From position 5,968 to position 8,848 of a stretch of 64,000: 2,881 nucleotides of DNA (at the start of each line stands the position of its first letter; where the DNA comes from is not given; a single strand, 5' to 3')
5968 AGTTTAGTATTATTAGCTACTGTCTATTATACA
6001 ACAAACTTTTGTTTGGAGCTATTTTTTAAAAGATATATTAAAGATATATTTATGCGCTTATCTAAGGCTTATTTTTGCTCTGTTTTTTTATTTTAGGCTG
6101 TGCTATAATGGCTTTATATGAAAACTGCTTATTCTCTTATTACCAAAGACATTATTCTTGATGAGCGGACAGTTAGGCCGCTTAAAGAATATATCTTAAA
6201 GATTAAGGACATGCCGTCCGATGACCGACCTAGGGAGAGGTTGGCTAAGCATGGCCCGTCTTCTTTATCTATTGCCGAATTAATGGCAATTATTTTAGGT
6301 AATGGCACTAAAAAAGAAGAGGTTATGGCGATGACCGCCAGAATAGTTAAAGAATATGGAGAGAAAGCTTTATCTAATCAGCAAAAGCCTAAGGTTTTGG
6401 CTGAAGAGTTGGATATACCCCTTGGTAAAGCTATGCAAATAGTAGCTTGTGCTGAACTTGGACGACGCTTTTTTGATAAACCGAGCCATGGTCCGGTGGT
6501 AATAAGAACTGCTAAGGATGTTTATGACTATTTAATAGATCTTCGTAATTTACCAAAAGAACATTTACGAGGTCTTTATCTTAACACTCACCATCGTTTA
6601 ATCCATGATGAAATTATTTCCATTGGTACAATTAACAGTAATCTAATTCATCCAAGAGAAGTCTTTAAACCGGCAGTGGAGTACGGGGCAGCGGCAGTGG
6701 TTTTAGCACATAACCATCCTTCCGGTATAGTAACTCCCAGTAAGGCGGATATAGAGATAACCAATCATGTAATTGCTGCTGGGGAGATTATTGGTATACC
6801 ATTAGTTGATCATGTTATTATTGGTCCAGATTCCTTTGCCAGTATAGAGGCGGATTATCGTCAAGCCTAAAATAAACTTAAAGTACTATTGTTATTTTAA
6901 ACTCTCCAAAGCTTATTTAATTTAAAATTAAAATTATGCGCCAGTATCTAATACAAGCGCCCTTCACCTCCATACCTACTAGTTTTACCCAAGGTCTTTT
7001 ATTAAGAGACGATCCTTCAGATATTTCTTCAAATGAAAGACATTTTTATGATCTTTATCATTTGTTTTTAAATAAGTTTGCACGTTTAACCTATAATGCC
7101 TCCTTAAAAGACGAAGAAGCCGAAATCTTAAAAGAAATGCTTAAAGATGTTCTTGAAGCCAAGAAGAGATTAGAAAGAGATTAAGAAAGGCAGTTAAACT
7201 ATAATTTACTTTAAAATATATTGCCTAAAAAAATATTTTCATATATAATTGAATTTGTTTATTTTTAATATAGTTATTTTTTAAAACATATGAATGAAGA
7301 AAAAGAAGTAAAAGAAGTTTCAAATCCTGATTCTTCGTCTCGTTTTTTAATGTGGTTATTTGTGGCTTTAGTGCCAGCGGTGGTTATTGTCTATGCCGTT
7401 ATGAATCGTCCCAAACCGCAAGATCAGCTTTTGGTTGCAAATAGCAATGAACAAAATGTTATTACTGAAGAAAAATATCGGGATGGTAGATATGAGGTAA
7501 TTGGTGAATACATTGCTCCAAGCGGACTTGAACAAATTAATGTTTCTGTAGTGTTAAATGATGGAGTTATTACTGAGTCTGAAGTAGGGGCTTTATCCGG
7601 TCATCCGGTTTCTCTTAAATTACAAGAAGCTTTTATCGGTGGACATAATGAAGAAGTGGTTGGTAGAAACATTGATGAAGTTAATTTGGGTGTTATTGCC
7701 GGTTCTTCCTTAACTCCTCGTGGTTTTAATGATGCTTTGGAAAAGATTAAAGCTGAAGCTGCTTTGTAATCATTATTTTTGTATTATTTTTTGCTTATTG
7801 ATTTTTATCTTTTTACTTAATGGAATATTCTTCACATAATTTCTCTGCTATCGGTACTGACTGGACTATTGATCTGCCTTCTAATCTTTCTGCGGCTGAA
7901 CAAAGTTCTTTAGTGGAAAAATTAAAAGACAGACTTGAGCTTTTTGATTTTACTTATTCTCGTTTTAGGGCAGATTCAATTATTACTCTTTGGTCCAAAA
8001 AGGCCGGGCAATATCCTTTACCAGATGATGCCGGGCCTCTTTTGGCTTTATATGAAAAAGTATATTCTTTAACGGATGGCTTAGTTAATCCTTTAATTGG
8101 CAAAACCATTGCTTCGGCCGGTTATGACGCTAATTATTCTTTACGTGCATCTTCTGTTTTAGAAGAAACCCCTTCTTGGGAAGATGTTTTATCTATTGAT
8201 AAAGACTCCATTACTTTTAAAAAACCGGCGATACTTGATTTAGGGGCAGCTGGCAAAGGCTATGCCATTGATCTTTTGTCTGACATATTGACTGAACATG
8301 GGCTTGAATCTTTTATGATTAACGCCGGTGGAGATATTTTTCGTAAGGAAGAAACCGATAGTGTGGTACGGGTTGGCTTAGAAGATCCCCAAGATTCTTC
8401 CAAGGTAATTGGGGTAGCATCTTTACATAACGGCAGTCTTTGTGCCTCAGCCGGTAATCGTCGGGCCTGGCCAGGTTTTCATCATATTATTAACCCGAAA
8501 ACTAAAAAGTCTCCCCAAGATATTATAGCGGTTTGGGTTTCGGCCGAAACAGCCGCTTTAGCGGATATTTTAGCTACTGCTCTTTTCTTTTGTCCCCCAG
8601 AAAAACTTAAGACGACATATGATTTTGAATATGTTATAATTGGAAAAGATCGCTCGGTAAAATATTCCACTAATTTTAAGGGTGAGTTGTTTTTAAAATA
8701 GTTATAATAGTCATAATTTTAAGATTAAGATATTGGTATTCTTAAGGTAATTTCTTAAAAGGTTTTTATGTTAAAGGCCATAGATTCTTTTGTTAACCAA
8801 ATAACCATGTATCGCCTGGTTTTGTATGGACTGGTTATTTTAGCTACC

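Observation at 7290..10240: Compact three-gene flavinylation module: FMN-binding protein + ApbE + RnfD-like::FNR fusion (minimal Nqr/Rnf-like electron conduit)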

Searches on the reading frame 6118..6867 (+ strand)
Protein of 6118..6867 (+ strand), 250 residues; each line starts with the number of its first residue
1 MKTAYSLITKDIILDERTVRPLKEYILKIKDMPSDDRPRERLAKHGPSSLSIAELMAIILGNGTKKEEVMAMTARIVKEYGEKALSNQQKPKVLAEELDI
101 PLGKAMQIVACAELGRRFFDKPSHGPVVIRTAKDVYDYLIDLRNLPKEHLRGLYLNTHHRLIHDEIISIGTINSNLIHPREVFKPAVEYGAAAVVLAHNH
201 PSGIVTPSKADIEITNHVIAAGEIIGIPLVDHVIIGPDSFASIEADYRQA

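Call 74: search_protein_families(library=pfam, proteins=[window:6118-6867:+], max_evalue=0.001)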
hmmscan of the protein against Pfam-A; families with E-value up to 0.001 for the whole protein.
window:6118-6867:+ (250 aa): 2 families
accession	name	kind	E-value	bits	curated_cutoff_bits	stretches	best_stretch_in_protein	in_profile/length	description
PF04002.20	RadC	-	4.4e-40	136.8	22.1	1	129-244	1-117/121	RadC-like JAB domain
PF20582.4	UPF0758_N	-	3.1e-18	66.1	27.1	1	29-88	1-60/77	UPF0758 N-terminal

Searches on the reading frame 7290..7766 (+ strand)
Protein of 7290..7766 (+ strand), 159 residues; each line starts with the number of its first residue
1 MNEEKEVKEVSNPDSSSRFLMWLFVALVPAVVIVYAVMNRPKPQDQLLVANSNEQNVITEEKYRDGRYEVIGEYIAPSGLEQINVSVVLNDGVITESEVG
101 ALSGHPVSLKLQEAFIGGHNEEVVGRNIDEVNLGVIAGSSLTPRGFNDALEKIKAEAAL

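Call 3: search_protein_families(library=pfam, proteins=[window:7290-7766:+], max_evalue=1)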
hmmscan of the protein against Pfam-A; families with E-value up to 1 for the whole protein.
window:7290-7766:+ (159 aa): 2 families
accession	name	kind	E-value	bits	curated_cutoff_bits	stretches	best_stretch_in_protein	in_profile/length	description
PF09911.14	DUF2140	-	0.046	13.7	34.3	1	19-111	7-100/187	Uncharacterized protein conserved in bacteria (DUF2140)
PF04205.19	FMN_bind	-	0.11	13.6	22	1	82-152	5-74/77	FMN-binding domain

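Call 4: search_protein_families(library=ncbifam, proteins=[window:7290-7766:+], max_evalue=1)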
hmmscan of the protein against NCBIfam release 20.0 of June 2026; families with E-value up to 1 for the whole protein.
window:7290-7766:+ (159 aa): 1 family
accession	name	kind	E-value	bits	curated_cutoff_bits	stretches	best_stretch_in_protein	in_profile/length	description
NF047687.1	LIC10173_fam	subfamily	0.16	11.7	230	1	45-104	126-189/198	LIC10173 family protein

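Call 23: find_homologous_proteins(query=window:7290-7766:+, max_evalue=0.01)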
Query window:7290-7766:+ (159 aa): 13 proteins with E <= 0.01 among 60 candidates.
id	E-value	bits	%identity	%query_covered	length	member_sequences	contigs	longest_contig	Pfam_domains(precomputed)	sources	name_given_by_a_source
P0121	1.5e-89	315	93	100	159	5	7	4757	-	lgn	-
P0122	2.7e-26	110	40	92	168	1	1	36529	-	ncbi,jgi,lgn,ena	-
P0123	1.1e-25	108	57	62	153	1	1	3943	-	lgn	-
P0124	1.6e-25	108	55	61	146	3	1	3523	-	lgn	-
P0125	2.1e-25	107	40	92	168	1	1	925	-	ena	-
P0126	1.6e-24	104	56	65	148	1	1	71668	-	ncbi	ncbi:MAG: hypothetical protein V1922_01600 [bacterium]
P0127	7.4e-24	102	52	67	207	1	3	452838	-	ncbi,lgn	-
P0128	3.4e-23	100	42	91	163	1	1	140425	-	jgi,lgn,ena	-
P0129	6.8e-23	99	42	84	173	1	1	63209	-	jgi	jgi:uncharacterized protein with FMN-binding domain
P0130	1.8e-22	98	41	81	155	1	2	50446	-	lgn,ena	-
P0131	1.4e-18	85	47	64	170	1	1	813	-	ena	-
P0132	1.4e-18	85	48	60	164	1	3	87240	-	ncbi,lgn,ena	-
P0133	5.1e-16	77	43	60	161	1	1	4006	-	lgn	-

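Call 42: search_solved_structures(query=A3, max_evalue=10, show_alignments=3)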
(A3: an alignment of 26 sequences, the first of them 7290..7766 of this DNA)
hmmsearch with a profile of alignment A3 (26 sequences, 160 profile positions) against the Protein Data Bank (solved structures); distinct sequences matched with E-value up to 10: 4.
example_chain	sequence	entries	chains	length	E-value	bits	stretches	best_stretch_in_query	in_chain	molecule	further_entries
8p2a_A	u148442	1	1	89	0.086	15.9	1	84-152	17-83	FMN-binding domain-containing protein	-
2lp1_A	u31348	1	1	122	0.19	14.7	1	9-89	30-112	C99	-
4les_A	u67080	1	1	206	0.22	14.5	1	28-79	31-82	Protein - conserved hypothetical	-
3mc8_A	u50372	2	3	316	0.58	13.2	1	55-118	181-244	Alr2269 protein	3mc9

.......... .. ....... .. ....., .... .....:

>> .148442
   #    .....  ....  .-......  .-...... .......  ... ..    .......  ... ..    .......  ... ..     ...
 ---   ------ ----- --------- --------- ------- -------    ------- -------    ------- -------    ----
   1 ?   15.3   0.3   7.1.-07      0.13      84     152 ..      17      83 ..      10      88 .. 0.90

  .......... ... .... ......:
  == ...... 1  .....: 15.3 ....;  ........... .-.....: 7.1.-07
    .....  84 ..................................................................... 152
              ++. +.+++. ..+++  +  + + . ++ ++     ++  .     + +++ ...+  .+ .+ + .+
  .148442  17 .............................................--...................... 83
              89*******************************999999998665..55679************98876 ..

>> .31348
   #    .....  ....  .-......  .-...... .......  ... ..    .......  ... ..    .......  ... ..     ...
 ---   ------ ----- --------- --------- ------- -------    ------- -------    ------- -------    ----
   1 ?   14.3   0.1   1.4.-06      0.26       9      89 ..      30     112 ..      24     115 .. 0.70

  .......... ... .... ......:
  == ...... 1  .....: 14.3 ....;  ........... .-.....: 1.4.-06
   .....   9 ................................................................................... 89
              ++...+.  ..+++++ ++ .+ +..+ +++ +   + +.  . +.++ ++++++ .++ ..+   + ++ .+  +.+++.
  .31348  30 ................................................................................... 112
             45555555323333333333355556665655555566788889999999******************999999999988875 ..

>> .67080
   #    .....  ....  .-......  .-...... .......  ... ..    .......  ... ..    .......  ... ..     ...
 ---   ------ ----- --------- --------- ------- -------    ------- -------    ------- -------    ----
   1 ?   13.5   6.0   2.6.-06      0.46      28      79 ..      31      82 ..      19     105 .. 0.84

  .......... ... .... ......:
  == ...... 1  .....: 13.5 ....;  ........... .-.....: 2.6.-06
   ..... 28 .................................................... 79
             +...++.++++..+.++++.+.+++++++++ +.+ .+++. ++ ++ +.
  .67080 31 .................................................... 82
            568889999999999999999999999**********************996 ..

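Call 43: search_protein_families(library=pfam, alignment_id=A3, max_evalue=1)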
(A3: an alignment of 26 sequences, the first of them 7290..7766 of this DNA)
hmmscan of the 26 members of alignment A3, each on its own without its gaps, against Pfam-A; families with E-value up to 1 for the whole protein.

A. member 1, window:7290-7766:+ (159 aa): 2 families
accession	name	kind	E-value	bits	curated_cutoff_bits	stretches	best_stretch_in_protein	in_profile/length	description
PF09911.14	DUF2140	-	0.046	13.7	34.3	1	19-111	7-100/187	Uncharacterized protein conserved in bacteria (DUF2140)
PF04205.19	FMN_bind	-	0.11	13.6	22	1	82-152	5-74/77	FMN-binding domain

B. families by the number of members that match (of 26 scanned): 17 families
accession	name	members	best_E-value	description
PF04205.19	FMN_bind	21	8.7e-05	FMN-binding domain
PF21827.1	New_glue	2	0.008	New glue protein family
PF14283.11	CD1107-like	2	0.0096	Mobile element protein CD1107-like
PF09716.15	ETRAMP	1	0.028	Malarial early transcribed membrane protein (ETRAMP)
PF04625.18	DEC-1_N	1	0.029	DEC-1 protein, N-terminal region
PF03929.21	PepSY_TM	1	0.03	PepSY-associated TM region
PF13396.11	PLDc_N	1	0.038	Phospholipase_D-nuclease N-terminal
PF25737.1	Herpes_US8A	1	0.044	Herpesvirus US8.5 protein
PF09911.14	DUF2140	1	0.046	Uncharacterized protein conserved in bacteria (DUF2140)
PF02605.20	PsaL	1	0.077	Photosystem I reaction centre subunit XI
PF06864.17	PAP_PilO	1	0.088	Pilin accessory protein (PilO)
PF20101.4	DUF6491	1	0.12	Family of unknown function (DUF6491)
PF17231.7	DUF5305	1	0.15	Family of unknown function (DUF5305)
PF12949.13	HeH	1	0.21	HeH/LEM domain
PF12911.12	OppC_N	1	0.3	N-terminal TM domain of oligopeptide transport permease C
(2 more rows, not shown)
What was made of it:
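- On FMN_bind domain (PF04205; NqrC/RnfG/PplA type ApbE substrates): Its family matches PF04205 in 21 of 26 members, best E 9e-5 (call 43).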

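Call 53: predict_structure(alignment_id=A4)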
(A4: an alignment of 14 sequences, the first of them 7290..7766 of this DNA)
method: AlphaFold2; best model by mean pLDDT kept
length: 159 residues; sequences in the alignment: 14
mean_pLDDT: 76.8   pTM: 0.59
mean pLDDT of the five models: 76.8, 76.6, 76.2, 75.8, 74.7
residues with pLDDT >= 90: 89; 70-90: 10; 50-70: 23; < 50: 37
segments of 3 or more residues with pLDDT < 50: 1-15, 39-58
pLDDT, mean of each block of 10 residues (from residue 1): 46 48 53 54 40 43 93 94 97 96 93 94 95 90 96 95
secondary structure, 60 per line:
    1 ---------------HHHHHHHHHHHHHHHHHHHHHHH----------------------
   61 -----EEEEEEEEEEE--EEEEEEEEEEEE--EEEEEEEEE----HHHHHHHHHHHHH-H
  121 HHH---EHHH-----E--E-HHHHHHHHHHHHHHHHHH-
elements in order: H16-38 E66-76 E79-90 E93-101 H106-118 H120-123 H141-158
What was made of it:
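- On FMN_bind domain (PF04205; NqrC/RnfG/PplA type ApbE substrates): The domain model is confident, pLDDT above 90 (call 53).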

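Call 56: fold_search(model_id=the predicted structure, library=pdb)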
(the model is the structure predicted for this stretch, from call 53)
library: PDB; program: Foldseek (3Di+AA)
matches with E <= 10: 799; with E <= 0.001: 0
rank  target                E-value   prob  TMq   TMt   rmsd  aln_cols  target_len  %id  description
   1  3o6u_D                8.0e-03  0.99  0.36  0.45   5.4       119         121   20  Crystal Structure of CPE2226 protein from Clostridium perfringens. Northeast Structural Genomics Consortium Target CpR (released 2010-08-11)
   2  3a7u                  1.0e-02  0.97  0.32  0.18   5.5       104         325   13  Crystal structure of the bovine lipoyltransferase in its unliganded form (released 2010-01-19)
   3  6g7m_L                1.8e-02  0.33  0.19  0.07  19.4       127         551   15  Four-site variant (Y222C, C197S, C432S, C433S) of E. coli hydrogenase-2 (released 2019-04-03)
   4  8rb8_G                2.2e-02  0.85  0.34  0.29  12.3       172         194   15  Cryo-EM structure of the NADH:ferredoxin oxidoreductase RNF from Azotobacter vinelandii, purified with 2-ME/TCEP, NADH (released 2024-06-26)
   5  8ahx_G                2.6e-02  0.89  0.37  0.32  16.6       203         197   16  Cryo-EM structure of the nitrogen-fixation associated NADH:ferredoxin oxidoreductase RNF from Azotobacter vinelandii (released 2023-11-01)
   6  8p2a                  2.8e-02  0.84  0.30  0.44   5.2        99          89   16  Crystal structure of SaFMN3 domain 2 (released 2023-07-19)
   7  6ehq_L                3.4e-02  0.25  0.18  0.06  19.0       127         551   15  E. coli Hydrogenase-2 (as isolated form). (released 2018-04-18)
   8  7c8o_D                4.1e-02  0.99  0.38  0.50   4.3       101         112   11  Crystal structure of IscU D40A/H106A variant (released 2021-06-09)
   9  8rb9_G                5.5e-02  0.77  0.37  0.32  16.4       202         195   16  Cryo-EM structure of the NADH:ferredoxin oxidoreductase RNF from Azotobacter vinelandii, NADH added (released 2024-06-26)
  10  3r07_C                5.5e-02  0.72  0.28  0.45   6.7        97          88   18  Structural analysis of an archaeal lipoylation system. A bi-partite lipoate protein ligase and its E2 lipoyl domain fr (released 2012-04-25)
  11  6gam_L                6.7e-02  0.20  0.18  0.06  19.1       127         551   15  Structure of E14Q variant of E. coli hydrogenase-2 (as-isolated enzyme) (released 2019-02-20)
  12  6jzw_A                7.1e-02  0.28  0.23  0.25  11.9       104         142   13  Crystal structure of SufU from Bacillus subtilis with Cys persulfurated (released 2020-05-06)
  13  7cnv_F                8.6e-02  0.93  0.38  0.45   4.7       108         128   12  Crystal structure of IscU H106C variant (released 2021-08-04)
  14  6jzv_D                8.6e-02  0.35  0.26  0.30  14.7       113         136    9  Crystal structure of SufU from Bacillus subtilis (released 2020-05-06)
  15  9erc_M                8.6e-02  0.18  0.18  0.06  19.0       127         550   15  Hydrogenase-2 Ni-Li state (released 2025-04-02)
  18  8p2b_B                9.1e-02  0.60  0.29  0.45   5.5        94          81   14  Crystal structure of CbFMN4 domain 1 (released 2023-07-19)
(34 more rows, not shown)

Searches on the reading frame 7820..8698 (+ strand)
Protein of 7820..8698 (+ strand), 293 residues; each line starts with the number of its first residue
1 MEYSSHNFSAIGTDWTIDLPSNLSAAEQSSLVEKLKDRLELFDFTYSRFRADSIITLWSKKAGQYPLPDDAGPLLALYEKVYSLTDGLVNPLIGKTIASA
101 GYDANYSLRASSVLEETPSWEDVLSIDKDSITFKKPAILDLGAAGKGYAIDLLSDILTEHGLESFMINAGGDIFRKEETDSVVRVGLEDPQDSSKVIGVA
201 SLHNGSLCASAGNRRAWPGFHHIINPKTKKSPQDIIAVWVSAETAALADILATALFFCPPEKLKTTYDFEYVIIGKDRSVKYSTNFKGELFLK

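Call 3: search_protein_families(library=pfam, proteins=[window:7820-8698:+], max_evalue=1)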
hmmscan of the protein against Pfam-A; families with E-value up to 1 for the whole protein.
window:7820-8698:+ (293 aa): 1 family
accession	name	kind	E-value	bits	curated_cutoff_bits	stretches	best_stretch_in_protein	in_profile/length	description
PF02424.20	ApbE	-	2.8e-40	139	25.6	1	12-265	2-253/266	ApbE family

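Call 4: search_protein_families(library=ncbifam, proteins=[window:7820-8698:+], max_evalue=1)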
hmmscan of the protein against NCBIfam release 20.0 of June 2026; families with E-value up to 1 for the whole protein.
window:7820-8698:+ (293 aa): 6 families
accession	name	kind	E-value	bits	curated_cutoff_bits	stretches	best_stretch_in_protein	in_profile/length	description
NF007774.0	PRK10461.1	equivalog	1.3e-12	47.3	498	2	139-265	181-315/351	FAD:protein FMN transferase ApbE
NF053866.1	CholDhdGbsBBac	equivalog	0.0081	14.8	550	1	165-208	81-124/392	choline dehydrogenase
NF003323.0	PRK04334.1-3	equivalog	0.023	14.1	271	0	163-212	121-171/250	hypothetical protein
NF041833.1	Fe_ADH_ErcA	equivalog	0.044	12.9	550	1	166-211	75-120/382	alcohol dehydrogenase-like regulatory protein ErcA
NF058672.1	4HyButDHCUPNE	equivalog_domain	0.053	12.7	500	1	166-211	72-117/378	4-hydroxybutyrate dehydrogenase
NF003322.0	PRK04334.1-2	equivalog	0.11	11.5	290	1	148-203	101-156/295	hypothetical protein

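Call 63: search_solved_structures(query=window:7820-8698:+, max_evalue=0.001, show_alignments=2)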
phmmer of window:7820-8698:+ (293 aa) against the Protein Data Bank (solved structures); distinct sequences matched with E-value up to 0.001: 13.
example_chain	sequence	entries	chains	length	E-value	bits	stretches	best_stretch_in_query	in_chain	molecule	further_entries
4xgw_A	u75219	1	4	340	6.2e-14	55.3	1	10-267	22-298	FAD:protein FMN transferase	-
2o18_A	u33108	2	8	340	2.2e-13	53.5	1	10-267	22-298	Thiamine biosynthesis lipoprotein apbE | FAD:protein FMN transferase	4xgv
1vrm_A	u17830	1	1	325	6.9e-13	51.8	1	79-260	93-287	hypothetical protein TM1553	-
4xgx_A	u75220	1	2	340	1.5e-12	50.7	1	10-267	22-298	FAD:protein FMN transferase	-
4xdt_A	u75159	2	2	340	1.7e-12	50.5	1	10-262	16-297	FAD:protein FMN transferase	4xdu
4ifu_A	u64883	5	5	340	1.2e-11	47.8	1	10-262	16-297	FAD:protein FMN transferase | Thiamine biosynthesis lipoprotein ApbE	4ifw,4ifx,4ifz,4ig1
7mgt_A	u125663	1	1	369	1.6e-11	47.3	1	10-262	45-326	FAD:protein FMN transferase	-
4xdr_A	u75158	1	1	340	1.4e-10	44.3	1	10-262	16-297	FAD:protein FMN transferase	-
6nxi_A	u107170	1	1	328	5.3e-10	42.4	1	11-262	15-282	FAD:protein FMN transferase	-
3pnd_A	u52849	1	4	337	1.2e-09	41.2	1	10-263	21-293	Thiamine biosynthesis lipoprotein ApbE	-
5mgy_H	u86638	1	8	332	7.3e-09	38.6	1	39-262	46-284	FAD:protein FMN transferase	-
6nxj_A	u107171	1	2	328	9.3e-09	38.3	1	11-262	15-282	FAD:protein FMN transferase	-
7esa_A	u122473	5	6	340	3.2e-08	36.6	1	118-290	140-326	FAD:protein FMN transferase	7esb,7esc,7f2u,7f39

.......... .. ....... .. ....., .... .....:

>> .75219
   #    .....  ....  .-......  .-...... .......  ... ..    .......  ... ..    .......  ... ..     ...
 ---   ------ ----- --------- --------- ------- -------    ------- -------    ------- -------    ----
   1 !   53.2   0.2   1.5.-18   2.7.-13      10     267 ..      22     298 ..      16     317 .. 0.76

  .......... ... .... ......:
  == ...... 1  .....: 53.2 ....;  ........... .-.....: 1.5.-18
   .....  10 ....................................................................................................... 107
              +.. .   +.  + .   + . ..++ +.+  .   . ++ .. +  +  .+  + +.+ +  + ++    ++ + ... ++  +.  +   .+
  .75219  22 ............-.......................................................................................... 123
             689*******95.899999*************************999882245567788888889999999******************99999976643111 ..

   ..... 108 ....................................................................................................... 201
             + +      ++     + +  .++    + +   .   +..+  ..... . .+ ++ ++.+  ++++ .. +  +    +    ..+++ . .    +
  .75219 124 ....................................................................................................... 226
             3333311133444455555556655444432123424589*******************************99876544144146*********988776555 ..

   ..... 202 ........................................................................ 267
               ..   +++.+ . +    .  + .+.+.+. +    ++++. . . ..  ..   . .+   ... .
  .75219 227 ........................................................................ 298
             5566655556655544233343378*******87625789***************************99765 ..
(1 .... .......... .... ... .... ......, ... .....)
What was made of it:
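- Checked: ApbE is unambiguous: PF02424 139 bits, E 3e-40 (call 3), and E 6e-14 to solved E. coli ApbE (call 63).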
